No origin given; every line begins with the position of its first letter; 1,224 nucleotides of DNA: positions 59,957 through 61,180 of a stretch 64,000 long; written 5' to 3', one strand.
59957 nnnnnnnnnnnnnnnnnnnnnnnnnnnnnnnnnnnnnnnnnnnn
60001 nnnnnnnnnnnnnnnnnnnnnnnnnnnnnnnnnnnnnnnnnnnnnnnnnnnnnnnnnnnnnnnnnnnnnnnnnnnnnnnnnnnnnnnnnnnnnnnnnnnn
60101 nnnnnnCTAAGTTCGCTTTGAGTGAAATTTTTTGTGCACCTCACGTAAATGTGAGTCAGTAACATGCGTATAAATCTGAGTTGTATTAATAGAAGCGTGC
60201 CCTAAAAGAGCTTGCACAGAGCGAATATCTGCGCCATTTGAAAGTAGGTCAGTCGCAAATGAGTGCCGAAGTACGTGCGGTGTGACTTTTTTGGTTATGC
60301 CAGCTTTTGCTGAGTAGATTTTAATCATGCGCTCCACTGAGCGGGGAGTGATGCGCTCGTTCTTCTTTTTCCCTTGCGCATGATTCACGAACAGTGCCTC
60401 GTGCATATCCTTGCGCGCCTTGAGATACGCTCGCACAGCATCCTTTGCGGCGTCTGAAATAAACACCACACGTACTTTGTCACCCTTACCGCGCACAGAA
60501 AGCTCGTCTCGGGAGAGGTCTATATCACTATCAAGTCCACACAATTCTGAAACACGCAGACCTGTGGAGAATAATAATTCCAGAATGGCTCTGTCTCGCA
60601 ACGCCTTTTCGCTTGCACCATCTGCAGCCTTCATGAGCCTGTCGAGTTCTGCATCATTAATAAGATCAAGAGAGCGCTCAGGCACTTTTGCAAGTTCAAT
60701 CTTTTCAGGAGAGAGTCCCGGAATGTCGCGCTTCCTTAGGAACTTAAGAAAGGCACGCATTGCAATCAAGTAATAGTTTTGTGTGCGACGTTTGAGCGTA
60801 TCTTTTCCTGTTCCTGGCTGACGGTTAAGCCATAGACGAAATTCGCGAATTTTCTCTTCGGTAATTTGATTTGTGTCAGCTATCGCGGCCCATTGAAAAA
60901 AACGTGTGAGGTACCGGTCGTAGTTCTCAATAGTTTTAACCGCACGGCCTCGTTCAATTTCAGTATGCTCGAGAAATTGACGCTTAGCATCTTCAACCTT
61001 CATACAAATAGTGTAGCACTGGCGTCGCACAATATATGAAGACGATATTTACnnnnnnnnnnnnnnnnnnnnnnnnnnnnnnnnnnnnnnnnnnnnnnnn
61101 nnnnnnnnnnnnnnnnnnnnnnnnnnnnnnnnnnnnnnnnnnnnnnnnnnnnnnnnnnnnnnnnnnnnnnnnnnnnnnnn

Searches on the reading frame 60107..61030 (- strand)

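Call 71: search_protein_families(library=pfam, max_evalue=0.01, proteins=[window:60107-61030:-])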
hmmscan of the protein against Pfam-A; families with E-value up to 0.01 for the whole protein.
window:60107-61030:- (307 aa): 4 families
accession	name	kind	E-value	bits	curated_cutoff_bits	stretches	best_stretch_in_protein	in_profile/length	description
PF00589.27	Phage_integrase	-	5.1e-46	157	27.1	1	126-293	5-171/172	Phage integrase family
PF02899.23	Phage_int_SAM_1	-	1.1e-13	51.7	22.3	1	18-101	3-82/83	Phage integrase, N-terminal SAM-like domain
PF13495.12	Phage_int_SAM_4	-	2.6e-08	34.6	27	1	18-79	4-64/85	Phage integrase, N-terminal SAM-like domain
PF13102.12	Phage_int_SAM_5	-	0.0003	21.5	22.3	1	26-96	13-80/98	Phage integrase SAM-like domain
